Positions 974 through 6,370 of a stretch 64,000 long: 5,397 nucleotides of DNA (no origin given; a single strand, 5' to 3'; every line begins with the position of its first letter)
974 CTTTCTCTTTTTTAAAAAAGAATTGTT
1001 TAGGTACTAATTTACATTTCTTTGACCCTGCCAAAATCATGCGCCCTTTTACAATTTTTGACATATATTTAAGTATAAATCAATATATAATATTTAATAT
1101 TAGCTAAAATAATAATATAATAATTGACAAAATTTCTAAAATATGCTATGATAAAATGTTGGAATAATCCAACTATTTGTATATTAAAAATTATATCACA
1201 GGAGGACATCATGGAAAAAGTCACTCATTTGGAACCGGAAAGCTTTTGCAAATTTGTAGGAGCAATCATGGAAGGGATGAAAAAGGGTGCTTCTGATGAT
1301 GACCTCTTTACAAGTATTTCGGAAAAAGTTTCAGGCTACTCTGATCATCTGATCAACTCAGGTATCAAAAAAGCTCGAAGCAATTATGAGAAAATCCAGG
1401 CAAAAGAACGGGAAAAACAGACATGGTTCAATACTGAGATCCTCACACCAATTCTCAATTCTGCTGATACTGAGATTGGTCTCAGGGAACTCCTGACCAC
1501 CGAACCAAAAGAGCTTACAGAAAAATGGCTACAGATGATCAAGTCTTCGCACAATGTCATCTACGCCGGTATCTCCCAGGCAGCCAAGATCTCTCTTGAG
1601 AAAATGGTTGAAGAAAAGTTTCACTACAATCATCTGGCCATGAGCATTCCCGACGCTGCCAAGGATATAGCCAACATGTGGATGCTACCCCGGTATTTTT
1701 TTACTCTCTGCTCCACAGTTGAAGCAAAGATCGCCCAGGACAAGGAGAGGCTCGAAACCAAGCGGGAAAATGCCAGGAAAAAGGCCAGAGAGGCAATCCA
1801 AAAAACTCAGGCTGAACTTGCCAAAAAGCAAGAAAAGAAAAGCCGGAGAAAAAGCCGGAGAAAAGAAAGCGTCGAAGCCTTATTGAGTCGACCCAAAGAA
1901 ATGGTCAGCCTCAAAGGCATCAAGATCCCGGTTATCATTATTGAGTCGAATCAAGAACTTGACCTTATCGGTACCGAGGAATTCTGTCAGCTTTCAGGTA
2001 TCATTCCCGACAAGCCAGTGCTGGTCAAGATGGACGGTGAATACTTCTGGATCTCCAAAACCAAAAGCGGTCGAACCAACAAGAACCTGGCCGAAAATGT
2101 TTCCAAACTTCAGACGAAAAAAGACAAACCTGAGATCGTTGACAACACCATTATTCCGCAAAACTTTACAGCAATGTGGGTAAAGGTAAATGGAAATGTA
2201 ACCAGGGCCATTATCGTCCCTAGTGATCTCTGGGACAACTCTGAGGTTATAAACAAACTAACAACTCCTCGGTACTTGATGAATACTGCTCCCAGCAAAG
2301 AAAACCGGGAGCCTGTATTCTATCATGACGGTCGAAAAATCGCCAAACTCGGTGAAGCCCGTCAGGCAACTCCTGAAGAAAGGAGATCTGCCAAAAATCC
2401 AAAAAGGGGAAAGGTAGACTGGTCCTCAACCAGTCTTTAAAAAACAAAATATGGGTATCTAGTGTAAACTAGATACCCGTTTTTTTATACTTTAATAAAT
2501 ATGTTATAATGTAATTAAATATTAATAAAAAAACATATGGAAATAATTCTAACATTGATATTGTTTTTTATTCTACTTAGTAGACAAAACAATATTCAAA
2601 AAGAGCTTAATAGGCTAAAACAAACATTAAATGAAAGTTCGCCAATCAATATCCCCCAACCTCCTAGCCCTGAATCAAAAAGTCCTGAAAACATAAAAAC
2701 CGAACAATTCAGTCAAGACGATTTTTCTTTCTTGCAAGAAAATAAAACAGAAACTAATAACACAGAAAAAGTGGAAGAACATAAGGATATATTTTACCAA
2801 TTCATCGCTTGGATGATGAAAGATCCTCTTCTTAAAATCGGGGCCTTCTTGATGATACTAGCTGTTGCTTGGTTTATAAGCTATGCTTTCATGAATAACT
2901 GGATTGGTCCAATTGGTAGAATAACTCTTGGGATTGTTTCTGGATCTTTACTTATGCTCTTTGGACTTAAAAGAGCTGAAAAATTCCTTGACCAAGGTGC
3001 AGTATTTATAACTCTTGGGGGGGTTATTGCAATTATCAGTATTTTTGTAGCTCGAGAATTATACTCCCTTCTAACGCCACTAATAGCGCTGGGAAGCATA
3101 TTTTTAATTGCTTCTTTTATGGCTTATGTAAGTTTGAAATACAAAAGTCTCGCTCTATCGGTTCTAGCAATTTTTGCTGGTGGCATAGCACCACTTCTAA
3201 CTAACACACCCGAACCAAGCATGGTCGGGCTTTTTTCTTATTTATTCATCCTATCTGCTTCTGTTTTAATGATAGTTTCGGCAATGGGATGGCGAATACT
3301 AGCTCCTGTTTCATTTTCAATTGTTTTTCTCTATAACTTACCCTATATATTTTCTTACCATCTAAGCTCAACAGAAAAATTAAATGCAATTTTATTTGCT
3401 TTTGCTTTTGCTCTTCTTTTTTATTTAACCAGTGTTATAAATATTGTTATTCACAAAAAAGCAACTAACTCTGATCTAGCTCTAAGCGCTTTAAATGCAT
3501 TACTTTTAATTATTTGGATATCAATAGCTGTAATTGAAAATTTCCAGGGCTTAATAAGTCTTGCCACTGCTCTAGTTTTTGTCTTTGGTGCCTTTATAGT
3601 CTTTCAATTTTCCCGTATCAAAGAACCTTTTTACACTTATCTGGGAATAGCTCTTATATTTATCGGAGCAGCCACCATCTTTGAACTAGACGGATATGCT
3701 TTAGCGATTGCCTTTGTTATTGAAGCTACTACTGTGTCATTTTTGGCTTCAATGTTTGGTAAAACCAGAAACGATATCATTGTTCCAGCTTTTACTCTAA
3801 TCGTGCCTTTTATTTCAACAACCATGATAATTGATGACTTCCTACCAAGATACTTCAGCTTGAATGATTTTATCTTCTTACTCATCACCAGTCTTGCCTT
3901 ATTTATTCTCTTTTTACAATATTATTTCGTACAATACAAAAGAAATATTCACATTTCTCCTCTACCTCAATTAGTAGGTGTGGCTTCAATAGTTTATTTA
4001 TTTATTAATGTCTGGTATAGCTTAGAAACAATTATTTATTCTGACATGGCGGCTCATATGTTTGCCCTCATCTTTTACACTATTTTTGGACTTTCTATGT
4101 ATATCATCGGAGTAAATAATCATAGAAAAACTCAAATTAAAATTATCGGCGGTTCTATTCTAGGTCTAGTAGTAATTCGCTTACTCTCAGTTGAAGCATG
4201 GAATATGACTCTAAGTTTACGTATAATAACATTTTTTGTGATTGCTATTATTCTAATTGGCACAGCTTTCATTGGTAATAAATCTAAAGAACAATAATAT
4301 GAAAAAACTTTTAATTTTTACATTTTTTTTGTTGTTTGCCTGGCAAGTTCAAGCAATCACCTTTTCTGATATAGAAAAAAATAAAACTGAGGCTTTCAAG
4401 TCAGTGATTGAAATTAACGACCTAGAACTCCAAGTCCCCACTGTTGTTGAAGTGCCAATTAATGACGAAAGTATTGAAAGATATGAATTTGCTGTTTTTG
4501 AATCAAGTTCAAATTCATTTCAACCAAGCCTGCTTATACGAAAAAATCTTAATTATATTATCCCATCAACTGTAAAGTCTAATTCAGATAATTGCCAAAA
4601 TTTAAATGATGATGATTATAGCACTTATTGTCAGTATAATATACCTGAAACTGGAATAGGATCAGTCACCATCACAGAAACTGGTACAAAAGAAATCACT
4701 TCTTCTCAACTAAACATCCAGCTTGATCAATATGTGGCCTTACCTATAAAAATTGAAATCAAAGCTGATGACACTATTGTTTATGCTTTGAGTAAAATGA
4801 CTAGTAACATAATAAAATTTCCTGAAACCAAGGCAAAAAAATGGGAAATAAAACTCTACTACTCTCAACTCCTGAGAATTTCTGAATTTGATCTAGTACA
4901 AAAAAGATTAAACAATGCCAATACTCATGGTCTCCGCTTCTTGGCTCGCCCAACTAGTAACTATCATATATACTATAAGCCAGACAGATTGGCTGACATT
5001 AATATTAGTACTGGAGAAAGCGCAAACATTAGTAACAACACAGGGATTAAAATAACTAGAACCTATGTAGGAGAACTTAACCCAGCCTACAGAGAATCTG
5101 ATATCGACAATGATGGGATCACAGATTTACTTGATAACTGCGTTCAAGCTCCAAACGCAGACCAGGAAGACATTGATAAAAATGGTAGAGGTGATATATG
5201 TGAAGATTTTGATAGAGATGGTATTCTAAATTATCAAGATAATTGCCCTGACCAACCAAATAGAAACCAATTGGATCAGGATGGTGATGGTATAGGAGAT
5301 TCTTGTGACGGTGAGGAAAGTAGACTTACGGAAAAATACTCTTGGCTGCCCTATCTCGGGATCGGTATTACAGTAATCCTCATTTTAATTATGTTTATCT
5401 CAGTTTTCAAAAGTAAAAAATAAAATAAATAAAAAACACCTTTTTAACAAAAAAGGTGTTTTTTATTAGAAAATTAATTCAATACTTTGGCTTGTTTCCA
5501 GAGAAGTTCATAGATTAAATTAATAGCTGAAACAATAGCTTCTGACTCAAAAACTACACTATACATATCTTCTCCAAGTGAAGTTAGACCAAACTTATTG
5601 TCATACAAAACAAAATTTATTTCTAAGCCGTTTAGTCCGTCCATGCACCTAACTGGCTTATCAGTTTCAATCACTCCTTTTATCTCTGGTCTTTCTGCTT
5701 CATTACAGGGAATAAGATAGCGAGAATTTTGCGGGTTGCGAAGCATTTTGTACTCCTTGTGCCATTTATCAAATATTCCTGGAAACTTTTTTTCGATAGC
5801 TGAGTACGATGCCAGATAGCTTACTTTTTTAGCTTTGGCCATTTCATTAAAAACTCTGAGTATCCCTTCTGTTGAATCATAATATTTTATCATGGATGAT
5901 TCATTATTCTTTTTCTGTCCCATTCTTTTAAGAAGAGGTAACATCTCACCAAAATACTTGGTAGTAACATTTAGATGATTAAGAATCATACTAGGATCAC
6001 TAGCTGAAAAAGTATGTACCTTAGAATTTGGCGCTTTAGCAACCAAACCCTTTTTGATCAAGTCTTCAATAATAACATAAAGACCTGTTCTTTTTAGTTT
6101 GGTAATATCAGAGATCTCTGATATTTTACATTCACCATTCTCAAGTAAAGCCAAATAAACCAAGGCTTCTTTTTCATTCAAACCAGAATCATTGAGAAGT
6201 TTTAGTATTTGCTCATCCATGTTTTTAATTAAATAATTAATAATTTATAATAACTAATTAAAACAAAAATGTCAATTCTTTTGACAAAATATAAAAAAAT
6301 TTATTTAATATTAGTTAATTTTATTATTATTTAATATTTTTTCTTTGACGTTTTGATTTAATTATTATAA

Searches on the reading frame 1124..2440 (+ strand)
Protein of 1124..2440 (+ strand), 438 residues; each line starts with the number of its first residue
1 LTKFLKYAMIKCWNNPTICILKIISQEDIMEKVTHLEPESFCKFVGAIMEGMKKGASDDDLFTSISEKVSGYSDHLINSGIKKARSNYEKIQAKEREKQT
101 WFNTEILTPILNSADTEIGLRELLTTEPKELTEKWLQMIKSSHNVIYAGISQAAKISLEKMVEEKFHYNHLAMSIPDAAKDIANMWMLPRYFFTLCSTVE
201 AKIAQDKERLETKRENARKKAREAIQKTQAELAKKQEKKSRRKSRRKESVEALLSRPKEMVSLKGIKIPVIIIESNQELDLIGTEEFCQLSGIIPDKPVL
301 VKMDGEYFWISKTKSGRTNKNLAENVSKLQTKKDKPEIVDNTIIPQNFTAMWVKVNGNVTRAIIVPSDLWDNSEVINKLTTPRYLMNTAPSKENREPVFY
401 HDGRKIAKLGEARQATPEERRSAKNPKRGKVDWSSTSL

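Call 8: search_protein_families(library=pfam, proteins=[window:1124-2440:+], max_evalue=0.00001)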
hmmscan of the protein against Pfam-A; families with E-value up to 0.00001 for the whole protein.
window:1124-2440:+ (438 aa): 0 families

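Call 27: search_protein_families(library=pfam, proteins=[window:1124-2440:+], max_evalue=0.05)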
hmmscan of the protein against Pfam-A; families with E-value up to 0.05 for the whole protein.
window:1124-2440:+ (438 aa): 1 family
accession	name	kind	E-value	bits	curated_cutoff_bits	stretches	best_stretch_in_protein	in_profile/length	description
PF07946.19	CCDC47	-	0.0095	15.5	27.7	1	168-247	220-302/326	PAT complex subunit CCDC47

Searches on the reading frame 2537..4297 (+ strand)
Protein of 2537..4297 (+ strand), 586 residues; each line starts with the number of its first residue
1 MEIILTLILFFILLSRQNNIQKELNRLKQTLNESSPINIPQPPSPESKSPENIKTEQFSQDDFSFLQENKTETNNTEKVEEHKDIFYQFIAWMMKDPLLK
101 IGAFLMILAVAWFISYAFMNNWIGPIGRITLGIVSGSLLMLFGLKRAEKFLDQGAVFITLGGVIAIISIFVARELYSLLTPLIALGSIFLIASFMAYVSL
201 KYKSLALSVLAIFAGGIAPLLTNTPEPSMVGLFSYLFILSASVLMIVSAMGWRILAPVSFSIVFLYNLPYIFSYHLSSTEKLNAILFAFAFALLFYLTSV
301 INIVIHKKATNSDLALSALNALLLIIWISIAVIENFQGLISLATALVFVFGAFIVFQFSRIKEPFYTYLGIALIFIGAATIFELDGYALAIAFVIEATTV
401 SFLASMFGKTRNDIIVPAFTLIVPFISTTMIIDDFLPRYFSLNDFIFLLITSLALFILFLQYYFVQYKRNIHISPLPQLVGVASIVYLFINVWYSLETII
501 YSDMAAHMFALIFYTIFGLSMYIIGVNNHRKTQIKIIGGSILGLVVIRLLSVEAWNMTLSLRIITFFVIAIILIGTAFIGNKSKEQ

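Call 8: search_protein_families(library=pfam, proteins=[window:2537-4297:+], max_evalue=0.00001)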
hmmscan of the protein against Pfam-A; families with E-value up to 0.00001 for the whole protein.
window:2537-4297:+ (586 aa): 1 family
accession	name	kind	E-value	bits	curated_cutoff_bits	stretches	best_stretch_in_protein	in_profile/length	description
PF10101.14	DUF2339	-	3.8e-36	125.5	33.6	1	97-437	4-351/659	Predicted membrane protein (DUF2339)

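Call 58: find_encoding_contigs(protein=window:2537-4297:+, flank=10000, max_places=1)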
Protein window:2537-4297:+ (586 aa): no gene with exactly this product is on record in the collection.
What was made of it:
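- Tried and rejected: The left extension failed because that protein is not on record (call 58).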

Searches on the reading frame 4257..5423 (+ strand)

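Call 8: search_protein_families(library=pfam, proteins=[window:4257-5423:+], max_evalue=0.00001)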
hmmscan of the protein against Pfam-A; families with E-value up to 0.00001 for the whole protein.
window:4257-5423:+ (388 aa): 1 family
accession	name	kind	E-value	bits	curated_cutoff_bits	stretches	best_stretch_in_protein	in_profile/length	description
PF02412.23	TSP_3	-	8.8e-15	54.6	25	1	304-338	1-36/36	Thrombospondin type 3 repeat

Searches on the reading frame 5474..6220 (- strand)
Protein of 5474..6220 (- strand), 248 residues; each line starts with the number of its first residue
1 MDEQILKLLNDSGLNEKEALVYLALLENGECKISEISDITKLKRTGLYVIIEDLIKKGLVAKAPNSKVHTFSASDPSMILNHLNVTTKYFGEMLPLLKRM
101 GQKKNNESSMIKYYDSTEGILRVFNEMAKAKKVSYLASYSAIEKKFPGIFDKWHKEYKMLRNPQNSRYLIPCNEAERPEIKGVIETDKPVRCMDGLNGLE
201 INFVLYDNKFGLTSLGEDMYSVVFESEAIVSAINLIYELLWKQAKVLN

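Call 8: search_protein_families(library=pfam, proteins=[window:5474-6220:-], max_evalue=0.00001)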
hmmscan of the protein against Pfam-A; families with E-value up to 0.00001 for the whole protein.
window:5474-6220:- (248 aa): 1 family
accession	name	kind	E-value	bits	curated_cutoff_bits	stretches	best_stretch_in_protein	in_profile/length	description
PF01978.25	TrmB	-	3.2e-13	49.8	25.6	1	11-76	3-67/68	Sugar-specific transcriptional regulator TrmB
